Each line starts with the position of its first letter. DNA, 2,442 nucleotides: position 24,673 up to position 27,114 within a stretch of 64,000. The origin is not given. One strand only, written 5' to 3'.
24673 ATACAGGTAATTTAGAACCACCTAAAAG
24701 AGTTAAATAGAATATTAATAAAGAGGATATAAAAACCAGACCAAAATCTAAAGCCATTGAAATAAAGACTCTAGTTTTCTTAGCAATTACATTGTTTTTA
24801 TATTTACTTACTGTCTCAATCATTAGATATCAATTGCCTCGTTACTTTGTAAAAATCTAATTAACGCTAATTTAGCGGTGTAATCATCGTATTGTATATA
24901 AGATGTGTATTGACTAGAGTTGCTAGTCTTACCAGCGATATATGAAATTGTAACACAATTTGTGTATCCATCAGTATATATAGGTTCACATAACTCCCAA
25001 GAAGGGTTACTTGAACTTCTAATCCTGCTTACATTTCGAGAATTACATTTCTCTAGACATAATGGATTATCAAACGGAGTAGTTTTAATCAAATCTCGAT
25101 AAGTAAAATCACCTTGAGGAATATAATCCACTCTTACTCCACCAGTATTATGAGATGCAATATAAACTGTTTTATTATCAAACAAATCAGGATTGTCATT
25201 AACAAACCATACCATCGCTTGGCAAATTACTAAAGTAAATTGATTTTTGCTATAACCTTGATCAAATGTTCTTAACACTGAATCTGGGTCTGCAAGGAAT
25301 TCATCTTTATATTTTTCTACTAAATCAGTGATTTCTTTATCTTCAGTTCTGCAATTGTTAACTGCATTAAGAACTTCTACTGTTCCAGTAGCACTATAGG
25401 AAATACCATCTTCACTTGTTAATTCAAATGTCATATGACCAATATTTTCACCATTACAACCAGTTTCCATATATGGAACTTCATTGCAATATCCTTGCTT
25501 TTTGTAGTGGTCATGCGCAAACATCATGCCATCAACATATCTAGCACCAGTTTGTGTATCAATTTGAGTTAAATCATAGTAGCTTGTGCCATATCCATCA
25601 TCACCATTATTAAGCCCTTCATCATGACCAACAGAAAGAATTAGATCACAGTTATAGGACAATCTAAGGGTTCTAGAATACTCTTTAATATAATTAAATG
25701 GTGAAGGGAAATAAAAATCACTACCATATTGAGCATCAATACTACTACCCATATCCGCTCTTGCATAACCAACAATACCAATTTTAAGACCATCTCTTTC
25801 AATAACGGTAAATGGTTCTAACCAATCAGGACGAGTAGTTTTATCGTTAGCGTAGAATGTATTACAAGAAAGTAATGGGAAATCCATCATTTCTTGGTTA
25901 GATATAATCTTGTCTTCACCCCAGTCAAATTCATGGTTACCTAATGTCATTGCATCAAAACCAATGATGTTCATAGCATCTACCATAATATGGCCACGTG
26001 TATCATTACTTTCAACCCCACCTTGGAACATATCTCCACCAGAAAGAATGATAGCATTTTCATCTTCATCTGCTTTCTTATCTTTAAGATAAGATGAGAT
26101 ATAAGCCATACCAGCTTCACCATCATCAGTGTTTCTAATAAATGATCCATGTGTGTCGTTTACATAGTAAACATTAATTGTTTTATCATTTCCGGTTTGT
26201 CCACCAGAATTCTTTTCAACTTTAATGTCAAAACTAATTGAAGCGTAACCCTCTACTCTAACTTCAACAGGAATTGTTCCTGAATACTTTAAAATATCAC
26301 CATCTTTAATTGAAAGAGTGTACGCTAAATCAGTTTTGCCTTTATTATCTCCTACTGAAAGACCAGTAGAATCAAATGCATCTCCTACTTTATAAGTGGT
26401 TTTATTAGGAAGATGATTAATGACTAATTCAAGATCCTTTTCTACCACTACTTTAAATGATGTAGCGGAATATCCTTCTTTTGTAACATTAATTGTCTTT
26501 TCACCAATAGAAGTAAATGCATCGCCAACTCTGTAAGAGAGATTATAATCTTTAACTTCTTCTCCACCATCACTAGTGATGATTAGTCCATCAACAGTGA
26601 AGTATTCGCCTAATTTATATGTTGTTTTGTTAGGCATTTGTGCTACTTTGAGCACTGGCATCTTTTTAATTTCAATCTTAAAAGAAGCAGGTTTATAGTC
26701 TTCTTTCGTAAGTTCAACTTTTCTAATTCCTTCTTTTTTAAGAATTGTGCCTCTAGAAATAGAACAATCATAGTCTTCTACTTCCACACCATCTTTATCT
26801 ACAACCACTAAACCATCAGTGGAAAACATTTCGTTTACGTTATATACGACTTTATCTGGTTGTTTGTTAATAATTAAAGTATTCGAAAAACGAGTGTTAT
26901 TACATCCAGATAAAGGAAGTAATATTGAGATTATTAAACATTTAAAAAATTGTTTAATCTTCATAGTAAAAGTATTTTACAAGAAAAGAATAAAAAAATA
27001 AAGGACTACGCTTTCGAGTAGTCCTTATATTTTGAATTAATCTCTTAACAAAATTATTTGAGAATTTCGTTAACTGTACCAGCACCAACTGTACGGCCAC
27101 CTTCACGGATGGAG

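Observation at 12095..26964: Ten-gene surface operon combining nuclease, 5'-nucleotidase, OB/Ig lipoprotein, CUT1-type ABC importer and RDD-like proteins: candidate nucleic-acid capture, degradation and uptake system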

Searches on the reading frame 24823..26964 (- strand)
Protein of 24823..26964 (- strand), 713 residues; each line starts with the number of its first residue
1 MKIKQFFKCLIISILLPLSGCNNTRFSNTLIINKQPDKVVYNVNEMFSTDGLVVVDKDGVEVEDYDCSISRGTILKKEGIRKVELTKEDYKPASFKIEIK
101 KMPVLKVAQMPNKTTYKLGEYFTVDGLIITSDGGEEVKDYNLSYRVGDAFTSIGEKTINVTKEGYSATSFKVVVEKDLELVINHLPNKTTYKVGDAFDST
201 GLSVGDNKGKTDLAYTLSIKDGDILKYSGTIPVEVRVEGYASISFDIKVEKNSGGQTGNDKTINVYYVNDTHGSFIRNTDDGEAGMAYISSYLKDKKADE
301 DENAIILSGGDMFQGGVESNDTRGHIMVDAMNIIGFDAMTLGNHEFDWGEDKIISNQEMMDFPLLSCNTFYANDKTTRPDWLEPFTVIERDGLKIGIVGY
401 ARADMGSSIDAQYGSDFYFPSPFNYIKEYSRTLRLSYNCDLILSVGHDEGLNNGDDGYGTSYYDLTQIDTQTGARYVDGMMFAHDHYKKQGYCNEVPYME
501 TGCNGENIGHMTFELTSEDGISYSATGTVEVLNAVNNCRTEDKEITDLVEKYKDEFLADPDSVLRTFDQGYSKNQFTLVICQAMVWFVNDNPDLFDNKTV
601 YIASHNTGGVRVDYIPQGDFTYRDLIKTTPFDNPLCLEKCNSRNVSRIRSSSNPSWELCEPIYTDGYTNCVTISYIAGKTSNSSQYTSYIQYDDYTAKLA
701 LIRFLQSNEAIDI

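Call 4: search_protein_families(library=pfam, proteins=[window:24823-26964:-], max_evalue=0.01)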
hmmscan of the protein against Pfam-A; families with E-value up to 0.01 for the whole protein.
window:24823-26964:- (713 aa): 4 families
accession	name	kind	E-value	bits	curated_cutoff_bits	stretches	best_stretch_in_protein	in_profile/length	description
PF00149.33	Metallophos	-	8.9e-07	30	21.5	1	265-486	3-189/191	Calcineurin-like phosphoesterase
PF02872.23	5_nucleotid_C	-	2.7e-05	24.8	23.6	1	575-637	23-74/158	5'-nucleotidase, C-terminal domain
PF07523.18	Big_3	-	0.00018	22.2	21.2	0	186-249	3-68/68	Bacterial Ig-like domain (group 3)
PF08308.17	PEGA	-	0.004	17.5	20.8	0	76-107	32-63/71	PEGA domain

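Call 5: search_protein_families(library=ncbifam, proteins=[window:24823-26964:-], max_evalue=0.01)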
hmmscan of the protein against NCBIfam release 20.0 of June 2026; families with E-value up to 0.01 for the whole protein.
window:24823-26964:- (713 aa): 14 families
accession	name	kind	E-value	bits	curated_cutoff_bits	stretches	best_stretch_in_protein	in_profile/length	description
NF006934.0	PRK09419.1-1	subfamily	3.3e-41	140.9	1646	1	241-637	613-989/1174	multifunctional 2',3'-cyclic-nucleotide 2'-phosphodiesterase/3'-nucleotidase/5'-nucleotidase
NF007109.1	PRK09558.1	equivalog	1.4e-36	126.4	600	2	252-457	25-229/550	bifunctional UDP-sugar hydrolase/5'-nucleotidase UshA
NF040549.1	Nt5e_LPXTG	exception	1.2e-29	103.1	1050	1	252-373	88-205/731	cell surface ecto-5'-nucleotidase Nt5e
TIGR01530.1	nadN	equivalog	3.6e-18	65.4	436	1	296-401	43-147/550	NAD nucleotidase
TIGR04486.1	thiosulf_SoxB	equivalog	2.7e-17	62.3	550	1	285-565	116-376/556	thiosulfohydrolase SoxB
NF006936.0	PRK09419.1-3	equivalog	5.5e-13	47.4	2542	1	252-639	693-1086/1212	multifunctional 2',3'-cyclic-nucleotide 2'-phosphodiesterase/3'-nucleotidase/5'-nucleotidase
NF006938.0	PRK09420.1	equivalog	1.1e-10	40.6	486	1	276-469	43-249/648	bifunctional 2',3'-cyclic-nucleotide 2'-phosphodiesterase/3'-nucleotidase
NF006937.0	PRK09419.1-4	equivalog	1.3e-10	39.4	2554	1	237-351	622-727/1411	multifunctional 2',3'-cyclic-nucleotide 2'-phosphodiesterase/3'-nucleotidase/5'-nucleotidase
NF006935.0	PRK09419.1-2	equivalog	5.1e-10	37.6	2801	1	259-351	665-748/1445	multifunctional 2',3'-cyclic-nucleotide 2'-phosphodiesterase/3'-nucleotidase/5'-nucleotidase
TIGR01390.1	CycNucDiestase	equivalog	1e-08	34.2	883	1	276-390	21-144/626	2',3'-cyclic-nucleotide 2'-phosphodiesterase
NF041198.1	UshA_like_PCGU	equivalog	1.3e-08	33.9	275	1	289-443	52-207/519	UshA-like (seleno)protein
NF008871.0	PRK11907.1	equivalog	7e-08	31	1266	1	295-390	152-253/814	bifunctional 2',3'-cyclic-nucleotide 2'-phosphodiesterase/3'-nucleotidase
NF006933.0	PRK09418.1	equivalog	1.3e-06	26.9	1419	1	324-520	119-321/780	bifunctional 2',3'-cyclic-nucleotide 2'-phosphodiesterase/3'-nucleotidase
TIGR02544.1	III_secr_YscJ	equivalog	0.0067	16.2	161.95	0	102-131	68-97/193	type III secretion system inner membrane ring lipoprotein SctJ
